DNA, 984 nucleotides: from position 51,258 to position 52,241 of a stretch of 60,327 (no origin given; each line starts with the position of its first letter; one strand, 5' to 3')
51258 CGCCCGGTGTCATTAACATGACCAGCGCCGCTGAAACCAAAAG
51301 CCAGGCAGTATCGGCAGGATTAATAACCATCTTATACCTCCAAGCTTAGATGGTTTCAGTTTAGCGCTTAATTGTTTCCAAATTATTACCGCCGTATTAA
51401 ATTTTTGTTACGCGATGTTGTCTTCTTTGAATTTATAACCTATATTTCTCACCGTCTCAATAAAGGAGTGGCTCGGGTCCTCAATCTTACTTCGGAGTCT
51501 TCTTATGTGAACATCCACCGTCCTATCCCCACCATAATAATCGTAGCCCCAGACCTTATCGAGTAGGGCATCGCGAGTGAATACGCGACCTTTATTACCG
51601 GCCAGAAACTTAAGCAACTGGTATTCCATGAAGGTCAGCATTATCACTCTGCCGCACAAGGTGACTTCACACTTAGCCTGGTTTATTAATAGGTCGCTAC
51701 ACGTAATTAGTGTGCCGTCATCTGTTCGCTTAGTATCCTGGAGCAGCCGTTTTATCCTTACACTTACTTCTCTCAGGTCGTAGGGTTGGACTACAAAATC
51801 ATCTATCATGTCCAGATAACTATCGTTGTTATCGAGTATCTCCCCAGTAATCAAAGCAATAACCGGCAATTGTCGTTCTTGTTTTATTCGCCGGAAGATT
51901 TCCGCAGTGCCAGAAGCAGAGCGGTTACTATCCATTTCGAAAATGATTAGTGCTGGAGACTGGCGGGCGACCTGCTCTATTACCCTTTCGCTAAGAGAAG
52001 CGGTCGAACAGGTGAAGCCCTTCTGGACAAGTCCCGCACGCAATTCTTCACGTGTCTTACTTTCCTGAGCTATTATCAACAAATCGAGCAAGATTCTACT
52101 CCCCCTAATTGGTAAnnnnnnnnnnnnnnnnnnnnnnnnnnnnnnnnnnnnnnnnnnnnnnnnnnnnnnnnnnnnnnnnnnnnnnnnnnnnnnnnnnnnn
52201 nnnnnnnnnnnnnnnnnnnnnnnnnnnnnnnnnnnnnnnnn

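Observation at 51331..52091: Aspartate-less OmpR-type orphan regulator between nrpR and amt: a possible GlnR analogue outside Actinobacteria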

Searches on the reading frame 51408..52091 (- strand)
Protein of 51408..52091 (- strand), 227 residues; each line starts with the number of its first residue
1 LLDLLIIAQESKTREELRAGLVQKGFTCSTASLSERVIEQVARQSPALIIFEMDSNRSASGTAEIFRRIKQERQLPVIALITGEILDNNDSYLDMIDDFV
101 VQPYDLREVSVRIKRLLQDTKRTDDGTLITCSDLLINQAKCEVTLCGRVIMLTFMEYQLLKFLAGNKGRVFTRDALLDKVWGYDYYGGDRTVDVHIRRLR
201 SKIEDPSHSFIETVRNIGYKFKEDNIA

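Call 3: search_protein_families(library=pfam, proteins=[window:51408-52091:-], max_evalue=0.01)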
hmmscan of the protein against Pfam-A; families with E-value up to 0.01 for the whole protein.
window:51408-52091:- (227 aa): 3 families
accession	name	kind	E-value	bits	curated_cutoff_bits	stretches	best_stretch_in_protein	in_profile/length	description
PF00486.34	Trans_reg_C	-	1.3e-27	96.1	26.2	1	148-221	2-77/77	Transcriptional regulatory protein, C terminal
PF00072.30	Response_reg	-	0.00024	21.7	30.2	1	5-111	2-108/111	Response regulator receiver domain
PF23198.2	PDE8A_N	-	0.0057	17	29.6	1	4-97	13-108/147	PDE8A-like, N-terminal domain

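Call 4: search_protein_families(library=ncbifam, proteins=[window:51408-52091:-], max_evalue=0.01)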
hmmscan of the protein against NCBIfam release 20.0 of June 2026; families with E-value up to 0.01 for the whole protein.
window:51408-52091:- (227 aa): 46 families (the best 25 are shown)
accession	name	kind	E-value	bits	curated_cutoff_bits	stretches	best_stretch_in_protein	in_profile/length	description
TIGR02154.1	PhoB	equivalog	4.4e-39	134.1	296.2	1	4-221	5-225/226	phosphate regulon transcriptional regulator PhoB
NF040689.1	MtrAB_MtrA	equivalog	2.7e-36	125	300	1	5-220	2-217/219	MtrAB system response regulator MtrA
NF040534.1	resp_reg_YycF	equivalog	6.1e-34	117.3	340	1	5-224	4-230/231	response regulator YycF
NF053854.1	RespRegPhoBBctds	equivalog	1.4e-33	116.1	270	1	4-222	1-225/225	two-component system response regulator PhoB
NF045914.1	RespRegNblR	equivalog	1.6e-32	113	300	1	4-223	9-227/228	response regulator transcription factor NblR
TIGR01387.1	cztR_silR_copR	subfamily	3.8e-31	108.5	279.2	1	4-221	1-218/218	heavy metal response regulator transcription factor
NF045944.1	ResRegRpaBCyano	equivalog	5.9e-31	107.6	330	1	5-222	1-228/229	response regulator transcription factor RpaB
NF041733.1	resp_reg_CseB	equivalog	6.2e-31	107.5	350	1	3-222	2-227/228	two-component system response regulator CseB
NF008296.0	PRK11083.1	equivalog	9e-30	103.8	273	1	4-222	6-226/228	two-component system response regulator CreB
NF007982.1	PRK10710.1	equivalog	1.6e-28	99.9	380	1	4-224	10-230/235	envelope stress response regulator BaeR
NF008567.0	PRK11517.1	equivalog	1.6e-27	96.3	353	1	3-223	2-220/223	response regulator transcription factor HprR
NF041209.1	resp_regPieR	equivalog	3.6e-27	95.5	450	1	63-224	60-230/231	two component system response regulator PieR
NF007546.0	PRK10161.1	equivalog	2.8e-26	92.5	471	1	4-222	5-226/229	phosphate response regulator transcription factor PhoB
NF033117.2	vanR_ACDEGLN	exception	2.2e-25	89.6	350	1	5-221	2-225/226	VanR-ABDEGLN family response regulator transcription factor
NF033120.0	vanR_FM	exception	5.8e-24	85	460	1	4-222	6-230/231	vancomycin resistance response regulator transcription factor, VanR-F/VanR-M family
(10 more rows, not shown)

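Call 6: search_solved_structures(query=window:51408-52091:-, show_alignments=4, max_evalue=0.00001)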
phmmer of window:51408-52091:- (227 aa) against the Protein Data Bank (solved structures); distinct sequences matched with E-value up to 0.00001: 68 (the best 60 are shown).
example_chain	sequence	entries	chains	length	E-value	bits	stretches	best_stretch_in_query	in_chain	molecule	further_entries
8hig_A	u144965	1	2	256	2e-31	112.1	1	56-222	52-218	DNA-binding response OmpR family regulator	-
8hml_A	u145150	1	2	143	2.3e-29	105.4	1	128-222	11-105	DNA-binding response OmpR family regulator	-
8hih_O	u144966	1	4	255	1.1e-27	99.8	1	57-221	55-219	Transcriptional regulatory protein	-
2oqr_A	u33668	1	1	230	2.1e-27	99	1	4-221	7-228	Sensory transduction protein regX3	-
7e1b_A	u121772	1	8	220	1.5e-26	96.2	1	4-222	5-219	DNA-binding response regulator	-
2gwr_A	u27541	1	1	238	3.9e-23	85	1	4-221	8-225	DNA-binding response regulator mtrA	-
7e92_A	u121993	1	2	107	8e-22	80.7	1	129-222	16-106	DNA-binding response regulator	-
7e1d_B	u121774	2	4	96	8.6e-22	80.7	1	129-222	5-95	DNA-binding response regulator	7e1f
4b09_A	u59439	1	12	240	1.5e-21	79.9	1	5-224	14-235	TRANSCRIPTIONAL REGULATORY PROTEIN BAER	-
2hwv_A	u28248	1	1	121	3.8e-21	78.5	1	126-222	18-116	DNA-binding response regulator VicR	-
2zxj_A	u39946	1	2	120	1.1e-20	77.1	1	128-223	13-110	Transcriptional regulatory protein walR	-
9ji3_J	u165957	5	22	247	2.1e-19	72.9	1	4-223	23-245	DNA-binding response regulator | Possible two component system response transcriptional positive regulator PhoP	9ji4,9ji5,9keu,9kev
3r0j_A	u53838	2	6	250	2.1e-19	72.8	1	4-223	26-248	POSSIBLE TWO COMPONENT SYSTEM RESPONSE TRANSCRIPTIONAL POSITIVE REGULATOR PHOP | Response regulator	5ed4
2d1v_A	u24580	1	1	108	2.8e-19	72.5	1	144-222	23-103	Transcriptional regulatory protein yycF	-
9dvt_R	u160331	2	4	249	2.9e-19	72.4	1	5-220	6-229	DNA-binding dual master transcriptional regulator RpaA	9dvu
5u8k_A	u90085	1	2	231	8.5e-12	48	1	148-223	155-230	Response regulator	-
2hqr_A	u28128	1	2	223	8.4e-11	44.7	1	4-221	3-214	Putative TRANSCRIPTIONAL REGULATOR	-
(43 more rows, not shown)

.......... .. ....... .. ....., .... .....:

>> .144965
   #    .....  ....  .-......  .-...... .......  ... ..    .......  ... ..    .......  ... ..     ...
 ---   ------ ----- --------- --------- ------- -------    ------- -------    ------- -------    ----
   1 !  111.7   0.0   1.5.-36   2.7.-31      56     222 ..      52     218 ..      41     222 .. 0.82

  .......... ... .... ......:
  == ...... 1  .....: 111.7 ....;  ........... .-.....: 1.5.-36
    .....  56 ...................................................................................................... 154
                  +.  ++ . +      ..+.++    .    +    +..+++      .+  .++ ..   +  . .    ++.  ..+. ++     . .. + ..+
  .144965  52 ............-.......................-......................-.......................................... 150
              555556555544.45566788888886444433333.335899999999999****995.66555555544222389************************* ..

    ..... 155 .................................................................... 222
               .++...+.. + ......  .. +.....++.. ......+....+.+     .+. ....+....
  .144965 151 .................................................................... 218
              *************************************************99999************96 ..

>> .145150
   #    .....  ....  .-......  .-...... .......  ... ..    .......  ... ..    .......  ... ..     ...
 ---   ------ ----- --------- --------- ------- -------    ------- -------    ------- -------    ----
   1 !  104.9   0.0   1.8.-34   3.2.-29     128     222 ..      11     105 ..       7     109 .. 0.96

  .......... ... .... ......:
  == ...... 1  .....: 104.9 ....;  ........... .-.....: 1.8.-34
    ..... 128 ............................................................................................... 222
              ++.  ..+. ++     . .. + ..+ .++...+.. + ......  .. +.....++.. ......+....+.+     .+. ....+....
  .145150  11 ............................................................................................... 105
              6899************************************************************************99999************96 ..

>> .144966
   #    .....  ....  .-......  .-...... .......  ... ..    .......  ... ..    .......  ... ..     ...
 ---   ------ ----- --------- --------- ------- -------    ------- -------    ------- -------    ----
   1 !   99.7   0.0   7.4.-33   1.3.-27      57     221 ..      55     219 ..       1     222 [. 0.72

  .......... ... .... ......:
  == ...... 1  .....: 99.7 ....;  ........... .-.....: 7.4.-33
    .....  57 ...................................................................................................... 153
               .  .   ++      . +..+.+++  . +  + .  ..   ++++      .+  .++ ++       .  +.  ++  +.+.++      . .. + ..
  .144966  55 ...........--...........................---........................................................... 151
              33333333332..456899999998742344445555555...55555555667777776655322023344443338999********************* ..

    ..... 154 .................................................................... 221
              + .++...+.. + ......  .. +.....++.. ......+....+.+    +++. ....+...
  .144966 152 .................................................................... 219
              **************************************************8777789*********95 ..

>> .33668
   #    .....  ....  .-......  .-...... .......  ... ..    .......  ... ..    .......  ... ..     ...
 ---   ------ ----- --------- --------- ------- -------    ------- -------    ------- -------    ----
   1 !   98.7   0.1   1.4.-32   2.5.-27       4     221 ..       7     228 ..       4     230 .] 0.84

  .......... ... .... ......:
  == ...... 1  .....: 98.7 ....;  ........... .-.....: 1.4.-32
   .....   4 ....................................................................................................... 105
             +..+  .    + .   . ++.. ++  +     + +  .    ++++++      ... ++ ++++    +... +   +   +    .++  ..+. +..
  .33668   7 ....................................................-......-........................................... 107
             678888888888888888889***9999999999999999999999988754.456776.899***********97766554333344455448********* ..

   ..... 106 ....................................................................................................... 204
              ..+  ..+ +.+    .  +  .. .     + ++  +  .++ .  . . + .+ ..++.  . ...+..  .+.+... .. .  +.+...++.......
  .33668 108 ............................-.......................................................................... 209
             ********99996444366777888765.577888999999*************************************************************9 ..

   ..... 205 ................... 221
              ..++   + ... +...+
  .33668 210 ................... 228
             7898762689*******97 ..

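Call 7: find_homologous_proteins(query=window:51408-52091:-, max_evalue=0.00001)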
Query window:51408-52091:- (227 aa): 7986 proteins with E <= 0.00001 among 8000 candidates; the best 120 are listed.
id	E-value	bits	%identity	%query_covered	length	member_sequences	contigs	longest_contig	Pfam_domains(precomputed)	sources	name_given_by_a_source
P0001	8.3e-144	494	100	100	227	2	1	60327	PF00486.35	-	-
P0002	6.5e-101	354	72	99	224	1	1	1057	PF00486.35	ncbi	-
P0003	5.0e-100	351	72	99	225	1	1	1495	PF00486.35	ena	-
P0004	3.5e-99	348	71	99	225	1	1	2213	PF00486.35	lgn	-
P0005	2.3e-96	339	69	99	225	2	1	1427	PF00486.35,PF00072.31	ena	-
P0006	2.4e-94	332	67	99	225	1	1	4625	PF00486.35,PF00072.31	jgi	jgi:DNA-binding response OmpR family regulator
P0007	2.3e-93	329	68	99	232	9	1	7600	PF00486.35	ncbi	ncbi:MAG TPA: response regulator transcription factor [Dehalococcoidales bacterium]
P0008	4.4e-90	319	65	99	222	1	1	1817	PF00486.35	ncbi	-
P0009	9.2e-90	317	65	99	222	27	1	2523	PF00486.35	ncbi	-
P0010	2.1e-89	316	65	99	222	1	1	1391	PF00486.35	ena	-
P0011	3.6e-89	316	65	99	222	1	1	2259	PF00486.35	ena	-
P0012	1.3e-88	314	64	99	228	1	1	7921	PF00486.35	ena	-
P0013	3.9e-88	312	64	99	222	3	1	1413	PF00486.35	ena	-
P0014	1.1e-86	308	64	99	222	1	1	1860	PF00486.35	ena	-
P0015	6.3e-86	305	62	99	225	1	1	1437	PF00486.35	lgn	-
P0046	7.0e-79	282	61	96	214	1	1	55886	PF00486.35,PF00072.31,PF20161.6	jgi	jgi:DNA-binding response OmpR family regulator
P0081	3.0e-77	277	57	99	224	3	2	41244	PF00486.35,PF00072.31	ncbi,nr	ncbi:MAG: response regulator transcription factor [Chloroflexi bacterium]|nr:response regulator tran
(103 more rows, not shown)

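Call 9: search_dna_similar(query=window:51408-52091:-, collection=plasmids, mode=protein, max_rows=5)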
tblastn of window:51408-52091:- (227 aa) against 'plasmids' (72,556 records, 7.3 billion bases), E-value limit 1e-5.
The search stops at 5000 records and this limit was reached: more records match than are counted here, and every count below describes the 5000 best-scoring records only.
Records with a match: at least 5000; places in all: 10130; records where one place covers at least 80% of the query: 4712.
Best place of each record, by identity: <60% 5000.
By first word of the organism name: Klebsiella 2079; Enterococcus 481; Escherichia 349; Bacillus 271; Enterobacter 223; Ralstonia 145; Salmonella 134; Acinetobacter 95; Rhizobium 95; Sinorhizobium 73; and 210 more.
By predicted mobility (MOB-suite, as given by PLSDB): non-mobilizable 2197; conjugative 2083; mobilizable 720.
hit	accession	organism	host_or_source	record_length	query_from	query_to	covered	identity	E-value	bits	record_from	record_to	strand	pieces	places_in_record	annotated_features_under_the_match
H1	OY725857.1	Subdoligranulum variabile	-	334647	1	224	99%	35.2%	3e-27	115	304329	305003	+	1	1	none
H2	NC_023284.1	Streptomyces sp. F2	-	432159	1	221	97%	35.2%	7e-26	112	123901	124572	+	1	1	response regulator transcription factor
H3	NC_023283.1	Streptomyces sp. FR1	-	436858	1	221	97%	35.2%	7e-26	112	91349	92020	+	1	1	response regulator transcription factor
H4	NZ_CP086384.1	Deinococcus radiophilus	Harpadon nehereus,cell culture,2 Mrad ...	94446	1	224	99%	34.4%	6e-26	112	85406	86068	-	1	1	response regulator transcription factor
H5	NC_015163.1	Deinococcus proteolyticus MRP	feces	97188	1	224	99%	34.4%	6e-26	112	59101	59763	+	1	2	response regulator transcription factor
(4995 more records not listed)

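Call 13: find_encoding_contigs(protein=P0046, flank=10000, max_places=2)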
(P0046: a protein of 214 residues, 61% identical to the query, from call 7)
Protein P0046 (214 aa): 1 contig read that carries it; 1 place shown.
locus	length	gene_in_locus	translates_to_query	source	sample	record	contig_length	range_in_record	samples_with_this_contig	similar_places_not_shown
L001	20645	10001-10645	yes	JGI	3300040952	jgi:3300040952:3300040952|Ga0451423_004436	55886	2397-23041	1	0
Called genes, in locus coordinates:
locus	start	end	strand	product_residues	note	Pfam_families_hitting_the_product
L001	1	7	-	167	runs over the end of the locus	PF01252:Peptidase_A8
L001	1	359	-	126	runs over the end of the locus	PF01258:zf-dskA_traR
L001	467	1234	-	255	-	PF01904:DUF72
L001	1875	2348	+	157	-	PF12837:Fer4_6 (faint), PF13237:Fer4_10 (faint), PF14697:Fer4_21 (faint), PF13247:Fer4_11, PF12838:Fer4_7 (weak), PF00037:Fer4 (weak), PF13187:Fer4_9 (weak)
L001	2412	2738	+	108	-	-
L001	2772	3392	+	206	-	PF00117:GATase, PF01174:SNO (weak)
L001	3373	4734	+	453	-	PF07992:Pyr_redox_2, PF13738:Pyr_redox_3 (weak), PF00070:Pyr_redox, PF01266:DAO (faint), PF02254:TrkA_N (weak), PF18267:Rubredoxin_C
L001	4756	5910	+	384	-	PF00310:GATase_2, PF13522:GATase_6 (weak), PF13537:GATase_7 (faint)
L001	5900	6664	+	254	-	PF00977:His_biosynth, PF01207:Dus (faint), PF05690:ThiG (faint), PF03060:NMO (weak)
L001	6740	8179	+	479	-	PF04898:Glu_syn_central (weak), PF01645:Glu_synthase, PF00478:IMPDH (weak), PF04898:Glu_syn_central, PF01070:FMN_dh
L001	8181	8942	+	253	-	PF01493:GXGXG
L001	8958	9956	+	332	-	PF08461:WHD_RNase_R, PF01995:NRD1_2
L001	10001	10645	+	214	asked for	PF00072:Response_reg, PF20161:VpsR (faint), PF00486:Trans_reg_C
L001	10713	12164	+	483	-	PF13522:GATase_6, PF13537:GATase_7, PF12481:DUF3700, PF00733:Asn_synthase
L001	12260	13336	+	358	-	PF00909:Ammonium_transp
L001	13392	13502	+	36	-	-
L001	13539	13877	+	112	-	PF00543:P-II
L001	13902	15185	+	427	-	PF03951:Gln-synt_N, PF00120:Gln-synt_C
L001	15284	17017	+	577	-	PF00795:CN_hydrolase, PF02540:NAD_synthase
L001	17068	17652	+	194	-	PF01174:SNO, PF03575:Peptidase_S51, PF07685:GATase_3, PF00117:GATase (weak)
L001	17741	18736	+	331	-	PF08461:WHD_RNase_R, PF01995:NRD1_2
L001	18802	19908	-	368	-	PF00850:Hist_deacetyl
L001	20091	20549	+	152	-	PF01161:PBP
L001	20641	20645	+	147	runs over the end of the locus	PF14489:QueF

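Call 14: find_encoding_contigs(protein=P0081, flank=10000, max_places=2)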
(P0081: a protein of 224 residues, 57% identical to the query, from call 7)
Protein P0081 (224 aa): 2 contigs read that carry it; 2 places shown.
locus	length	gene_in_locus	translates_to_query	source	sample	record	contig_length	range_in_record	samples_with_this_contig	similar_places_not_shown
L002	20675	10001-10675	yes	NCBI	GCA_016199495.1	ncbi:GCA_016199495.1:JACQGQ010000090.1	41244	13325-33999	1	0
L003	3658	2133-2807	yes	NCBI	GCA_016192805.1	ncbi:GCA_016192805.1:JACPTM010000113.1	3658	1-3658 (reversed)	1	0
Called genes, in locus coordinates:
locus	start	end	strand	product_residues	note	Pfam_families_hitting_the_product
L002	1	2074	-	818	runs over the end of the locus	PF02516:STT3, PF13231:PMT_2 (weak), PF22627:AglB_core-like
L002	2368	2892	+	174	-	PF04978:MST, PF12867:DinB_2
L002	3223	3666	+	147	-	PF12797:Fer4_2 (faint), PF13187:Fer4_9 (faint), PF13247:Fer4_11, PF12838:Fer4_7 (weak), PF25160:LdpA_Fe-S-bd (weak), PF00037:Fer4, PF12837:Fer4_6 (weak), PF14697:Fer4_21 (weak)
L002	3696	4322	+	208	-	PF00117:GATase, PF01174:SNO, PF07685:GATase_3 (weak)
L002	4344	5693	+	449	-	PF07992:Pyr_redox_2, PF13738:Pyr_redox_3 (faint), PF00070:Pyr_redox, PF01266:DAO (faint), PF18267:Rubredoxin_C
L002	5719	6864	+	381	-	PF00310:GATase_2, PF13522:GATase_6 (weak), PF13537:GATase_7 (faint)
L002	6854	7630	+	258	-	PF00977:His_biosynth, PF05690:ThiG (faint), PF03060:NMO (faint)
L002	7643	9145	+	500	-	PF13237:Fer4_10 (weak), PF14697:Fer4_21 (weak), PF12838:Fer4_7 (weak), PF13187:Fer4_9 (weak), PF00037:Fer4 (weak), PF01645:Glu_synthase, PF04898:Glu_syn_central, PF01070:FMN_dh, +4 more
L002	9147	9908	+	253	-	PF01493:GXGXG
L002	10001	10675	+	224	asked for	PF00072:Response_reg, PF00486:Trans_reg_C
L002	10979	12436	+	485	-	PF00909:Ammonium_transp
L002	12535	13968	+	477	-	PF03951:Gln-synt_N, PF00120:Gln-synt_C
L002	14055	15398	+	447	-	PF03951:Gln-synt_N, PF00120:Gln-synt_C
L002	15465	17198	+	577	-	PF00795:CN_hydrolase, PF02540:NAD_synthase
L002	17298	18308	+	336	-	PF08461:WHD_RNase_R, PF01995:NRD1_2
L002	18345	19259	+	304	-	PF00753:Lactamase_B, PF19583:ODP, PF12706:Lactamase_B_2 (weak)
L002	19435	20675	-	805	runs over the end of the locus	PF03448:MgtE_N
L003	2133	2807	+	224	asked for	PF00072:Response_reg, PF00486:Trans_reg_C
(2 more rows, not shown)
